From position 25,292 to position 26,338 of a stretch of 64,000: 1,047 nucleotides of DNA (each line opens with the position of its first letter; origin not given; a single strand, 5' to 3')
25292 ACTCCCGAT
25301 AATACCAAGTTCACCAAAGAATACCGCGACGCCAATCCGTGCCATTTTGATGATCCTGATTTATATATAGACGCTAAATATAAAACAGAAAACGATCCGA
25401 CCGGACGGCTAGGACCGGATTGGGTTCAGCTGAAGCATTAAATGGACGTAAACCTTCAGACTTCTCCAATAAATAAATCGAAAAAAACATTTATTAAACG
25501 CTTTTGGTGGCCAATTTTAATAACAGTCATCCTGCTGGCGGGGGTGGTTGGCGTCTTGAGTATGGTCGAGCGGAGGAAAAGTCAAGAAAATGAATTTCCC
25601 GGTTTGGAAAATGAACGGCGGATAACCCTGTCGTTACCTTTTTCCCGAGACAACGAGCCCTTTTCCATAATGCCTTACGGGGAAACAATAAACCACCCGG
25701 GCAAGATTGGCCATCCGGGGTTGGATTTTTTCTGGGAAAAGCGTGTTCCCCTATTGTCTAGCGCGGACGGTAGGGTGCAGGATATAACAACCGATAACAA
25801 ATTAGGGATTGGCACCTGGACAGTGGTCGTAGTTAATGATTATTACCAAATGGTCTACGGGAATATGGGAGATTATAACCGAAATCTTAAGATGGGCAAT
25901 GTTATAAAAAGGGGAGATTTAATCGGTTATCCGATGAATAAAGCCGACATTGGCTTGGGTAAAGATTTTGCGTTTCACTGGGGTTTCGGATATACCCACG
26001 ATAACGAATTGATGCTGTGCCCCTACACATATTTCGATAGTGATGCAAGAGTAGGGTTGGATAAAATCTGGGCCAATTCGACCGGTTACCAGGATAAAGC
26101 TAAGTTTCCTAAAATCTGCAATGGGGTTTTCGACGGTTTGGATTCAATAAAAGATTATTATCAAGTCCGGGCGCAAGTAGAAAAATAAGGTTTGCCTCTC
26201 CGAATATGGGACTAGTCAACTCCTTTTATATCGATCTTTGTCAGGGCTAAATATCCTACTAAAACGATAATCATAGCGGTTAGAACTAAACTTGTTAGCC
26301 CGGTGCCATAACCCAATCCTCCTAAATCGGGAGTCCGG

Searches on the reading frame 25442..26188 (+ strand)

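Call 11: search_protein_families(library=pfam, proteins=[window:25442-26188:+], max_evalue=0.01)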
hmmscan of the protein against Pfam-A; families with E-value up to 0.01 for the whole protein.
window:25442-26188:+ (248 aa): 1 family
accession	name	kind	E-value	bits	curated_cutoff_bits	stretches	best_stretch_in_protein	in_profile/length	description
PF01551.29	Peptidase_M23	-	7.3e-08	32.9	28.7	1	91-166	3-74/96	Peptidase family M23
